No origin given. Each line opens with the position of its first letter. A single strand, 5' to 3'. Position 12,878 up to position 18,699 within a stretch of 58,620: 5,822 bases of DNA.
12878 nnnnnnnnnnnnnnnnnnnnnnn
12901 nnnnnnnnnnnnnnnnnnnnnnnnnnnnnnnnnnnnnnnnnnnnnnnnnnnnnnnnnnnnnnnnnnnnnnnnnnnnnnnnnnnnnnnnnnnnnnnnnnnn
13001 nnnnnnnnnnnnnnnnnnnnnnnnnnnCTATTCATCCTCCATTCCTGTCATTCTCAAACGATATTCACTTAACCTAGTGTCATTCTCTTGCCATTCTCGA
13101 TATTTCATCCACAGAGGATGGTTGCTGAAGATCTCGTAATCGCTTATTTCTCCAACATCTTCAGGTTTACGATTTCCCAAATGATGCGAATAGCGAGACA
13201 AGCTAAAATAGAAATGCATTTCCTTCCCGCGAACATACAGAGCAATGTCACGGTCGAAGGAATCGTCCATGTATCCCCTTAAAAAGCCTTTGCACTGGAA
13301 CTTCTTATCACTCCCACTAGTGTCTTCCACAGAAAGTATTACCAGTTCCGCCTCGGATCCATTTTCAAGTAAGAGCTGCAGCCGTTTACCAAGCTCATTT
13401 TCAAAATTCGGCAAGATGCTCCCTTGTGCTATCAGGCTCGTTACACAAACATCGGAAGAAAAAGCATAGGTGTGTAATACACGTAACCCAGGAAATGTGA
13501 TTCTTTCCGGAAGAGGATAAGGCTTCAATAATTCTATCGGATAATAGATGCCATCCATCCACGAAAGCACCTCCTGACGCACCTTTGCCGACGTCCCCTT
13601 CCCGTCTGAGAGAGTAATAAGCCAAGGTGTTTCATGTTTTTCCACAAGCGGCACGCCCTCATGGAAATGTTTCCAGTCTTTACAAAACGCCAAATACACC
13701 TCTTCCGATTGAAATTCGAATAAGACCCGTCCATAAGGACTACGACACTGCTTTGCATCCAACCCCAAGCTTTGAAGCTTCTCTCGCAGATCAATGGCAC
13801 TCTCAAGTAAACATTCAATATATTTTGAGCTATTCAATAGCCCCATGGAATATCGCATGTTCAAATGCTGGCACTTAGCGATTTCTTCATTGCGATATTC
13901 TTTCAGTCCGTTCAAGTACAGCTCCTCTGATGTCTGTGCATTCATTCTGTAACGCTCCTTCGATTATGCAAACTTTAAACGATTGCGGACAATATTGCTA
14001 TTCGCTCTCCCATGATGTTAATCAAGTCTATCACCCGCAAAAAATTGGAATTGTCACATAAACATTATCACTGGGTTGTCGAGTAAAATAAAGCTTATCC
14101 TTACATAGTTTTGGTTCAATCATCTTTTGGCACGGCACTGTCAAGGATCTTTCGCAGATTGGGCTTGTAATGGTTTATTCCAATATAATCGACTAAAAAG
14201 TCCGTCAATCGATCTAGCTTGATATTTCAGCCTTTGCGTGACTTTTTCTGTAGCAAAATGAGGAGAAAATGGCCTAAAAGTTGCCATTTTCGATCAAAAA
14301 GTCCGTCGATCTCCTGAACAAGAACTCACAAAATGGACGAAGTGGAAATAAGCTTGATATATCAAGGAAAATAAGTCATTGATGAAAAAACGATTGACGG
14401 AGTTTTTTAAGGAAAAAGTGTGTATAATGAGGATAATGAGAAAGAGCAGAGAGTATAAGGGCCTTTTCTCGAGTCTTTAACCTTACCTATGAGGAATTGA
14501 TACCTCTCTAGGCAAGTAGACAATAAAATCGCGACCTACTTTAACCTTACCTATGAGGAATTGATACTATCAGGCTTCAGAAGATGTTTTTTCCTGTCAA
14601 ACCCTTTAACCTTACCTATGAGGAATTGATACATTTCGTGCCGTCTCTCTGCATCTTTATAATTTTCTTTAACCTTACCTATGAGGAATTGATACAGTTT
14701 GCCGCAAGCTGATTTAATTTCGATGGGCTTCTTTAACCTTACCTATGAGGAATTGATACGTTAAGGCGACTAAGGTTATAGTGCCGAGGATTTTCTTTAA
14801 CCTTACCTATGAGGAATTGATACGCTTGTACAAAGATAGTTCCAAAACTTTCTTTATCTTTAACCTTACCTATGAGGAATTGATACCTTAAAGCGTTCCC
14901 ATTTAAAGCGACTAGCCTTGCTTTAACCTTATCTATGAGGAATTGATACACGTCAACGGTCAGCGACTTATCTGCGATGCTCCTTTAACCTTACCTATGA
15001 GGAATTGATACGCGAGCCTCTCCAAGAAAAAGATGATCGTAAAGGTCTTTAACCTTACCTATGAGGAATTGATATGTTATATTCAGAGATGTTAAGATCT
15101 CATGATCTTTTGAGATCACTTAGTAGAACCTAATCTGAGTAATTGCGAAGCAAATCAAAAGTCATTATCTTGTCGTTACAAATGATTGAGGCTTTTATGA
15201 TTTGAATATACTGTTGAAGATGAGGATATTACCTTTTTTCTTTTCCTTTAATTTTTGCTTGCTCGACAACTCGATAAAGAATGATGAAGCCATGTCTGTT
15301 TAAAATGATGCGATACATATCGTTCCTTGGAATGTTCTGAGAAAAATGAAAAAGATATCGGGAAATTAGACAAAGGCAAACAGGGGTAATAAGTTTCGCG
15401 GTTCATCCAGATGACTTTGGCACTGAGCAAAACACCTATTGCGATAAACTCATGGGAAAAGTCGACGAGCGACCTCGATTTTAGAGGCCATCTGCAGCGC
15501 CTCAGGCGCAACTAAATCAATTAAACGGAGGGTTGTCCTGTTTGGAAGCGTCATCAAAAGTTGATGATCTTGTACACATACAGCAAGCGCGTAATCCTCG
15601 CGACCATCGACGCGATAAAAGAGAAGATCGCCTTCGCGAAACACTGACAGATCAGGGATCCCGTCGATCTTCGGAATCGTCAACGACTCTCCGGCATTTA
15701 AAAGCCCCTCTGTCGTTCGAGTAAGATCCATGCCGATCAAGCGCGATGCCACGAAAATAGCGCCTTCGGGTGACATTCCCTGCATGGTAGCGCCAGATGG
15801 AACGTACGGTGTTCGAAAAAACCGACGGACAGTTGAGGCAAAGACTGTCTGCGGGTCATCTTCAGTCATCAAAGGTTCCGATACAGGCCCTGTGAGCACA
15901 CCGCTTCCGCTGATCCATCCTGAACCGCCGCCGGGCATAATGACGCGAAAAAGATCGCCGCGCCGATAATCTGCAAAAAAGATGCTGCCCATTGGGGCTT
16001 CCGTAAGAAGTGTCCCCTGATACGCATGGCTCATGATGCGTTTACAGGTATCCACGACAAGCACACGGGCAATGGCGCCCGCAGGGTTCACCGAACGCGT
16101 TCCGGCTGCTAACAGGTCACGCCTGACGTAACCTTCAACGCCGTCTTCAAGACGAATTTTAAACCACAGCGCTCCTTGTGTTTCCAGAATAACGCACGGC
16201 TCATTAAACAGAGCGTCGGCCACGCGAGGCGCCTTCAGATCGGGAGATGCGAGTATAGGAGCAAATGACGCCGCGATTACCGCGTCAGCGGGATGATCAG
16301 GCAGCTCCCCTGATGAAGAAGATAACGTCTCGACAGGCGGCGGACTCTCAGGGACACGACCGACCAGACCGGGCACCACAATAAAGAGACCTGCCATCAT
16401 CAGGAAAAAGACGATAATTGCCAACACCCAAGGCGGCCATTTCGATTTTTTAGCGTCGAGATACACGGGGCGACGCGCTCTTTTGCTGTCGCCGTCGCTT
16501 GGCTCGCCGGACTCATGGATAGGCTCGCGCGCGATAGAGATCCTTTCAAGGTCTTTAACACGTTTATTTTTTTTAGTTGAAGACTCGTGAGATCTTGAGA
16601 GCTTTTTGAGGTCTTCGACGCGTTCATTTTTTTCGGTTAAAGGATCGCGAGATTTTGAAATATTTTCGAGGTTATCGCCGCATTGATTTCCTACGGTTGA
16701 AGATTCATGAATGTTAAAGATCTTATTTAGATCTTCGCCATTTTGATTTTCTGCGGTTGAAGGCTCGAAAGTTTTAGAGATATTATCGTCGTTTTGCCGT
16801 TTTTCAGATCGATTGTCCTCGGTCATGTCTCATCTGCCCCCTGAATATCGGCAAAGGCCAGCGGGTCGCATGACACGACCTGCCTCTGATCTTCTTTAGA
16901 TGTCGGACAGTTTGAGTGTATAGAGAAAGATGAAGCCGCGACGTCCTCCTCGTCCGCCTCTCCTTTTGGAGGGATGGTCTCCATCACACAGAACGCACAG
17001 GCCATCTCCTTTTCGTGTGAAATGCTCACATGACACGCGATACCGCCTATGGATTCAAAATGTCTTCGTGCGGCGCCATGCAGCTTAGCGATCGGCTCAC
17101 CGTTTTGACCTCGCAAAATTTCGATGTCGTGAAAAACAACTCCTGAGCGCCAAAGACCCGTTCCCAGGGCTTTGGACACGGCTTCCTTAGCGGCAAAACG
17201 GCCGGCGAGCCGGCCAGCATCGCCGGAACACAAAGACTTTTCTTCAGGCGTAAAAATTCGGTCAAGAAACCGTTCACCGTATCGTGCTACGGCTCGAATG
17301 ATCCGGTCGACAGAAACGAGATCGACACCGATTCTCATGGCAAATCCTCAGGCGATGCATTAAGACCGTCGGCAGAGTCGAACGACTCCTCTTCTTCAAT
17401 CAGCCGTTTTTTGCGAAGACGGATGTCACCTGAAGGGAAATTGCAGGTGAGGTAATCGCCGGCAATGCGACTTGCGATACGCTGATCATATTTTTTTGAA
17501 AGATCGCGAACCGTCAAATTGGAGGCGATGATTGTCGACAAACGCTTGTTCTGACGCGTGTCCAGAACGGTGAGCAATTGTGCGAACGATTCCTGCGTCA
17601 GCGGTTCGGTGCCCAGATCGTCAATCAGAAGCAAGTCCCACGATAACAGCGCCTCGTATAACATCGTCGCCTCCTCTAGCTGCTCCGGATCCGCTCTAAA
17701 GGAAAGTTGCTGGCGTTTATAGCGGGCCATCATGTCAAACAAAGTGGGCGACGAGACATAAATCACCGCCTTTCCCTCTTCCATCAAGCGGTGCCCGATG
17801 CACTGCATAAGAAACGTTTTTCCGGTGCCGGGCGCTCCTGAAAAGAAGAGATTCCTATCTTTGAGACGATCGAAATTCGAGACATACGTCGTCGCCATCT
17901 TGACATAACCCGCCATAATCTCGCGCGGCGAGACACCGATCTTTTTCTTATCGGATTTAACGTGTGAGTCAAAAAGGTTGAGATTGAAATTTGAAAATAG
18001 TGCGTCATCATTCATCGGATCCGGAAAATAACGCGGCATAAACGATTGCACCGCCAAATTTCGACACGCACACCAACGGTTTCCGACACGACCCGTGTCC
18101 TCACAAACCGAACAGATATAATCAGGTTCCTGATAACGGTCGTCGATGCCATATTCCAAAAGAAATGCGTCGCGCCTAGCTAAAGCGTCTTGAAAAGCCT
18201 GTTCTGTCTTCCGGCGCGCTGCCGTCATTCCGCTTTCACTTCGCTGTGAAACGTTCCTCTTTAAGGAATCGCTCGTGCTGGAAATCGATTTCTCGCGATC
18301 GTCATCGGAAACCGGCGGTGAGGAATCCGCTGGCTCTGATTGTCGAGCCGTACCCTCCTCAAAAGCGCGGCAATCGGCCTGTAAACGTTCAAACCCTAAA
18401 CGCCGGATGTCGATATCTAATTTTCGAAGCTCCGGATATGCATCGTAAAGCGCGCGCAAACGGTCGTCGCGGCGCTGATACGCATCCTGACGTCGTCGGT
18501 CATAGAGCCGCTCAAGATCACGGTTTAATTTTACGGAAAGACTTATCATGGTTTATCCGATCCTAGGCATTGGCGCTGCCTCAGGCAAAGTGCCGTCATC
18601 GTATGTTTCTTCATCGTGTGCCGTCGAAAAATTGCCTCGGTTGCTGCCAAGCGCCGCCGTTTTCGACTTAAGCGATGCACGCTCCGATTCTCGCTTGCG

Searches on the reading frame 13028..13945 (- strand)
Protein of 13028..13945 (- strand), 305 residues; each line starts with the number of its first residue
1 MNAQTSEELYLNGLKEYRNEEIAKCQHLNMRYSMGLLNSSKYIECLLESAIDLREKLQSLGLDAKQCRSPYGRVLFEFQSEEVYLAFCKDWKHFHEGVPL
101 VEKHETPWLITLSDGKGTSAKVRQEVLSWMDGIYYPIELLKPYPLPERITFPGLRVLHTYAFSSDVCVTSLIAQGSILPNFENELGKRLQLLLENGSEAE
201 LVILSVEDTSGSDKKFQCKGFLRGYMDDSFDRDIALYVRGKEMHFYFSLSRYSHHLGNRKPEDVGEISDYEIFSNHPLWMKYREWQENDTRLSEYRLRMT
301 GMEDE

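Call 7: search_protein_families(library=pfam, proteins=[window:13028-13945:-], max_evalue=0.01)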
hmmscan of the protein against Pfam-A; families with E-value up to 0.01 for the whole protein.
window:13028-13945:- (305 aa): 0 families

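Call 8: search_protein_families(library=ncbifam, proteins=[window:13028-13945:-], max_evalue=0.01)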
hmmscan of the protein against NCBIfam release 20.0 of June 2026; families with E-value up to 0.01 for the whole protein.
window:13028-13945:- (305 aa): 0 families

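Call 10: search_protein_families(library=padloc, proteins=[window:13028-13945:-], max_evalue=1)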
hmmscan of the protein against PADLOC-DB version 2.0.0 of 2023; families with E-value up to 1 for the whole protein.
window:13028-13945:- (305 aa): 0 families

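Call 44: find_homologous_proteins(query=window:13028-13945:-, max_evalue=0.001)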
Query window:13028-13945:- (305 aa): 1 proteins with E <= 0.001 among 732 candidates.
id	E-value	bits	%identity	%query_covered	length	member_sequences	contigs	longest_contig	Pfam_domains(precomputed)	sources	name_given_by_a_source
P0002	9.9e-207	703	100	100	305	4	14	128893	-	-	-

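Call 46: find_encoding_contigs(protein=P0002, flank=10000, max_places=10)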
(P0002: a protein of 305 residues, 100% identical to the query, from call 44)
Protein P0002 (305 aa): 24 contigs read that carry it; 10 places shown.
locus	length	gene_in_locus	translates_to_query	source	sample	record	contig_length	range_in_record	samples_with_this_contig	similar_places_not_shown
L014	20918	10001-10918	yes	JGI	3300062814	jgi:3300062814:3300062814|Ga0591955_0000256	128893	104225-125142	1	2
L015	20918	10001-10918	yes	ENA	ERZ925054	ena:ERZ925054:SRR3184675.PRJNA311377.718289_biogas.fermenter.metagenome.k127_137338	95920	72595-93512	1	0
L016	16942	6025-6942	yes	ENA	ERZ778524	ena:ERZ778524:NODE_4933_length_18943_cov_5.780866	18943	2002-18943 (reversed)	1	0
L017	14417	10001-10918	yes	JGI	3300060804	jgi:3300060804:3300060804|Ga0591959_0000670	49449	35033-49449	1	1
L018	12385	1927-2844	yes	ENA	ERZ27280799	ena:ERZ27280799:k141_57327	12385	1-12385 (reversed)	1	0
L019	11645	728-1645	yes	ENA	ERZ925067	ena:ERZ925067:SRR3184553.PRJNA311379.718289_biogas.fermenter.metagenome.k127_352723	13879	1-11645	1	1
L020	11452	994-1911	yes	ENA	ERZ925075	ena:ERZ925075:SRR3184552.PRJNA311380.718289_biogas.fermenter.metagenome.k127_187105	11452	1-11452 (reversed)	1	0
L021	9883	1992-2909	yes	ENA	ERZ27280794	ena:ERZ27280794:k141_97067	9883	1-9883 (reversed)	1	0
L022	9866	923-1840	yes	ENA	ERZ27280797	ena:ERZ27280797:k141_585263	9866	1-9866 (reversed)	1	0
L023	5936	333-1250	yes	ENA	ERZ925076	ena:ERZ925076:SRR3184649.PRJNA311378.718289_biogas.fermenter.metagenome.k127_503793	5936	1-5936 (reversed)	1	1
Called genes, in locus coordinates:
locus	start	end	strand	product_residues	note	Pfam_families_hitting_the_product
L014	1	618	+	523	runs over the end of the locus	PF01676:Metalloenzyme, PF06415:iPGM_N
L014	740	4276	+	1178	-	PF01855:POR_N, PF17147:PFOR_II, PF01558:POR, PF10371:EKR, PF00037:Fer4 (weak), PF12838:Fer4_7, PF13484:Fer4_16, PF02775:TPP_enzyme_C, +7 more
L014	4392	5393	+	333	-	PF07261:DnaB_2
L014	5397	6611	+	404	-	PF00308:Bac_DnaA (weak), PF01695:IstB_IS21, PF00004:AAA (weak)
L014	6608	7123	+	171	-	PF01648:ACPS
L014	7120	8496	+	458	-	PF08239:SH3_3 (weak), PF18348:SH3_16 (weak)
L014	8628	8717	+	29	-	-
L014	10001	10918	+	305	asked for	-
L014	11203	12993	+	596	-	PF07719:TPR_2 (faint), PF13176:TPR_7 (faint), PF00515:TPR_1 (faint), PF13181:TPR_8 (faint), PF13424:TPR_12, PF24885:TPR_NPHP3 (weak), PF13374:TPR_10 (weak)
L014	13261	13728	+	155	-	-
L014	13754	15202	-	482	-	-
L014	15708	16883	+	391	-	PF02608:Bmp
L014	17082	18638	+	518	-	PF00005:ABC_tran, PF13304:AAA_21 (faint), PF00005:ABC_tran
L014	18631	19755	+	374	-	PF02653:BPD_transp_2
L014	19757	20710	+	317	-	PF02653:BPD_transp_2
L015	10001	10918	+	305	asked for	-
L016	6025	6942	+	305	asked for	-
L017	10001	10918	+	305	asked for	-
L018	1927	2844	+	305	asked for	-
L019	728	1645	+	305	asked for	-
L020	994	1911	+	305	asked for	-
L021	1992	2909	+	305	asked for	-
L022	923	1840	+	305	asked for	-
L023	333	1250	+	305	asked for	-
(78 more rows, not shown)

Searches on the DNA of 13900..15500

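Call 68: search_rna_families(source=window, start=13900, end=15500, threshold=evalue, max_evalue=1)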
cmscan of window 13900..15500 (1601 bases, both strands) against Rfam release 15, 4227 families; matches with E-value up to 1: 10.
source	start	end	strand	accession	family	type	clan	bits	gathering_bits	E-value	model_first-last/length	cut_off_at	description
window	14539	14567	-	RF01315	CRISPR-DR2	Gene; CRISPR;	CL00014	26.1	37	0.035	1-30/30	no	CRISPR RNA direct repeat element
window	14667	14695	-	RF01315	CRISPR-DR2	Gene; CRISPR;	CL00014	26.1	37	0.035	1-30/30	no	CRISPR RNA direct repeat element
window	14731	14759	-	RF01315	CRISPR-DR2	Gene; CRISPR;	CL00014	26.1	37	0.035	1-30/30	no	CRISPR RNA direct repeat element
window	14795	14823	-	RF01315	CRISPR-DR2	Gene; CRISPR;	CL00014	26.1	37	0.035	1-30/30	no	CRISPR RNA direct repeat element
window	14475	14503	-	RF01315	CRISPR-DR2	Gene; CRISPR;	CL00014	26.1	37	0.035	1-30/30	no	CRISPR RNA direct repeat element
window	14983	15011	-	RF01315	CRISPR-DR2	Gene; CRISPR;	CL00014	26.1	37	0.035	1-30/30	no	CRISPR RNA direct repeat element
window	14604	14632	-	RF01315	CRISPR-DR2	Gene; CRISPR;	CL00014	26.1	37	0.035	1-30/30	no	CRISPR RNA direct repeat element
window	14858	14886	-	RF01315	CRISPR-DR2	Gene; CRISPR;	CL00014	26.1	37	0.035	1-30/30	no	CRISPR RNA direct repeat element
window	15049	15072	-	RF01315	CRISPR-DR2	Gene; CRISPR;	CL00014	24.2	37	0.11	4-27/30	no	CRISPR RNA direct repeat element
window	15209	15303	+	RF00046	snoR30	Gene; snRNA; snoRNA; CD-box;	CL00073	18.5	60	0.85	1-96/96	no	Small nucleolar RNA R30/Z108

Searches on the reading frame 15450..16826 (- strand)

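Call 7: search_protein_families(library=pfam, proteins=[window:15450-16826:-], max_evalue=0.01)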
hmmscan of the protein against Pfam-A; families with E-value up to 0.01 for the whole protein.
window:15450-16826:- (458 aa): 2 families
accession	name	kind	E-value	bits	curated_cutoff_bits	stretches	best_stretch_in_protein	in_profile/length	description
PF08239.17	SH3_3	-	3e-08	34.1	27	1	193-239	7-53/54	Bacterial SH3 domain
PF18348.7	SH3_16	-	6.2e-07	29.5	25.8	1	192-237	2-47/49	Bacterial dipeptidyl-peptidase Sh3 domain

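Call 8: search_protein_families(library=ncbifam, proteins=[window:15450-16826:-], max_evalue=0.01)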
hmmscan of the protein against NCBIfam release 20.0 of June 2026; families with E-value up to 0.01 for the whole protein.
window:15450-16826:- (458 aa): 0 families

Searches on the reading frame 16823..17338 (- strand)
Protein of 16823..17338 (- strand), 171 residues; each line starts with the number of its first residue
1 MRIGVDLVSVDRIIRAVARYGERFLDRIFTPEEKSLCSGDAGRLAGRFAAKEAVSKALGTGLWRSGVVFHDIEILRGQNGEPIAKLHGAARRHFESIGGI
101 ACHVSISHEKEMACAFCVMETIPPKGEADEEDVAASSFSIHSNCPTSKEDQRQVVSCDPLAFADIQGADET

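Call 7: search_protein_families(library=pfam, proteins=[window:16823-17338:-], max_evalue=0.01)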
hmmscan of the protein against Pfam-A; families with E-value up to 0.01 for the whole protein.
window:16823-17338:- (171 aa): 1 family
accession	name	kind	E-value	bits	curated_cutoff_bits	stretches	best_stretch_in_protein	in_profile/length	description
PF01648.25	ACPS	-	6.3e-18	65.3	25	1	2-97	1-99/111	4'-phosphopantetheinyl transferase superfamily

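Call 8: search_protein_families(library=ncbifam, proteins=[window:16823-17338:-], max_evalue=0.01)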
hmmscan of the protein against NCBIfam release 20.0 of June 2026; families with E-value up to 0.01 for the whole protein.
window:16823-17338:- (171 aa): 12 families
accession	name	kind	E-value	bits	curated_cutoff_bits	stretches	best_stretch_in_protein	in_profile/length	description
NF011254.0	PRK14660.1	equivalog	1.7e-33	115.3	195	1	3-120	5-124/125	holo-[acyl-carrier-protein] synthase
NF011251.0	PRK14657.1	equivalog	1.9e-33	115.1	165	1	3-120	5-122/123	holo-[acyl-carrier-protein] synthase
TIGR00556.1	pantethn_trn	domain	4.5e-29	101.1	45.35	1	1-120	3-126/128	phosphopantetheine--protein transferase domain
TIGR00516.1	acpS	equivalog_domain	3.6e-28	98.3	59.8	1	2-121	4-122/125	holo-ACP synthase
NF000832.0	PRK00070.3-2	equivalog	3.8e-27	94.9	107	1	3-120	5-115/116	holo-ACP synthase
NF011250.0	PRK14656.1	equivalog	2.8e-26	92.1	175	1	3-121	5-125/126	holo-[acyl-carrier-protein] synthase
NF011257.0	PRK14663.1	equivalog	1.4e-24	86.4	186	1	1-121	1-119/123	holo-[acyl-carrier-protein] synthase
NF011253.0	PRK14659.1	equivalog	7e-20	71.9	156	1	2-120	4-120/123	holo-[acyl-carrier-protein] synthase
NF000831.0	PRK00070.3-1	equivalog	9.8e-19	67.5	124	1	2-121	5-129/130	holo-ACP synthase AcpS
NF011256.0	PRK14662.1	equivalog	1.7e-15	57.5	150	1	3-121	5-119/123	4'-phosphopantetheinyl transferase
NF011255.0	PRK14661.1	equivalog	1.1e-12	48.2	209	1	13-121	8-109/169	holo-[acyl-carrier-protein] synthase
NF000835.0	PRK00070.4-1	equivalog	5e-05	23.6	128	1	3-122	5-114/115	holo-ACP synthase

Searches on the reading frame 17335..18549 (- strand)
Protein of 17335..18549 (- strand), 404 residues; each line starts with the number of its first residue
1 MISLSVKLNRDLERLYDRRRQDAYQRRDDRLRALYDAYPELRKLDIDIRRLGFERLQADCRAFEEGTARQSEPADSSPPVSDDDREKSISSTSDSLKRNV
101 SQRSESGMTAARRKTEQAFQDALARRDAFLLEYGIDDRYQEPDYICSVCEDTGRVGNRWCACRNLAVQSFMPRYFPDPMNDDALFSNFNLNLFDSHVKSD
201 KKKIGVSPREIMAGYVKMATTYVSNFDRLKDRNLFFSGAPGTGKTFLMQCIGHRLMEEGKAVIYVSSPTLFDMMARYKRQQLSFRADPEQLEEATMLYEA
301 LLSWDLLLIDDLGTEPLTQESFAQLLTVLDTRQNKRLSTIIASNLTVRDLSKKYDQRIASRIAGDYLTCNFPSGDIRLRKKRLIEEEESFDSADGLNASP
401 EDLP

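Call 7: search_protein_families(library=pfam, proteins=[window:17335-18549:-], max_evalue=0.01)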
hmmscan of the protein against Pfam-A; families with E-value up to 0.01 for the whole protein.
window:17335-18549:- (404 aa): 13 families
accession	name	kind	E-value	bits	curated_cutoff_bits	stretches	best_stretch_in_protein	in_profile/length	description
PF01695.23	IstB_IS21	-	1.3e-13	51.5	24.1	1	231-352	92-201/238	IstB-like ATP binding protein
PF00004.35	AAA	-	5.6e-07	30.5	21.2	1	235-362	2-127/131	ATPase family associated with various cellular activities (AAA)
PF00308.24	Bac_DnaA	-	2e-06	28.5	23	1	219-362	22-155/162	Bacterial DnaA ATPAse domain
PF20720.3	nSTAND3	-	3.2e-05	24.1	27.2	1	230-282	16-68/155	Novel STAND NTPase 3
PF05970.20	PIF1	-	0.00016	21.8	25.9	1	229-268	20-59/223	PIF1-like helicase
PF02367.23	TsaE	-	0.00088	19.7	26.6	1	231-280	21-65/128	Threonylcarbamoyl adenosine biosynthesis protein TsaE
PF00910.28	RNA_helicase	-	0.00092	20.1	21.5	1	235-294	2-64/105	RNA helicase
PF13671.12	AAA_33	-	0.0011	19.8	27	1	235-301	3-47/143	AAA domain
PF24883.2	NPHP3_N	-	0.0011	19.6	24.8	1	231-265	22-56/164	Nephrocystin 3, N-terminal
PF13401.12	AAA_22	-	0.0014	19.3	27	1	232-338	6-117/130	AAA domain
PF13191.12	AAA_16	-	0.0072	17.3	32.6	0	232-267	25-60/167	AAA ATPase domain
PF07728.20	AAA_5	-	0.0079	16.6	22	0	233-333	1-94/139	AAA domain (dynein-related subfamily)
PF13604.12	AAA_30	-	0.0084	16.3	27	0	234-266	21-53/191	AAA domain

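Call 8: search_protein_families(library=ncbifam, proteins=[window:17335-18549:-], max_evalue=0.01)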
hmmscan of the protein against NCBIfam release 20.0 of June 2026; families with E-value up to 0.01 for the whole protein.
window:17335-18549:- (404 aa): 18 families
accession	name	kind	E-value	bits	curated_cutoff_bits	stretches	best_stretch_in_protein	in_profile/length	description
NF005304.0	PRK06835.1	equivalog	7.6e-69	232.3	215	1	87-382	43-325/330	ATP-binding protein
NF005992.0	PRK08116.1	subfamily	4.8e-29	101.3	189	1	216-380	97-255/269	hypothetical protein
NF038214.1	IS21_help_AAA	equivalog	2.6e-18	66.6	200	1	231-351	90-198/232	IS21-like element helper ATPase IstB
NF005931.1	PRK07952.1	equivalog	4.6e-15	55.8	357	1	216-363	85-223/246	replicative helicase loader DnaC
NF001154.0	PRK00149.3-3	equivalog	1.4e-12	47.4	410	1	232-362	151-273/462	chromosomal replication initiator protein DnaA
TIGR00362.1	DnaA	equivalog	1.6e-12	47.3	343.9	1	233-364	139-260/437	chromosomal replication initiator protein DnaA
NF009043.0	PRK12377.1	subfamily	1.9e-12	47.3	389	1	232-363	102-223/248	ATP-binding protein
NF006505.0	PRK08939.1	equivalog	3.5e-12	46.2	228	1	216-355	140-270/306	primosomal protein DnaI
NF005378.0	PRK06921.1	subfamily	2.3e-07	30.2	207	1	141-363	30-241/266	hypothetical protein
NF006616.1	PRK09183.1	subfamily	9.2e-07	28.4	300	1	231-354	100-212/253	IS21-like element helper ATPase IstB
TIGR03420.1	DnaA_homol_Hda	equivalog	2.1e-06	27.4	194.8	1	223-273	29-80/226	DnaA regulatory inactivator Hda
NF006038.0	PRK08181.1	subfamily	8.4e-06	25.2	317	1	230-352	106-216/271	transposase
NF005098.0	PRK06526.1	subfamily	1.1e-05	25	296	1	230-346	108-212/266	transposase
NF009087.0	PRK12422.1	equivalog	8.3e-05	21.9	657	1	232-362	142-260/455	chromosomal replication initiator protein DnaA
NF053861.1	DS8_antiphage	equivalog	0.00016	19.5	790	1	229-357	368-496/994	anti-phage protein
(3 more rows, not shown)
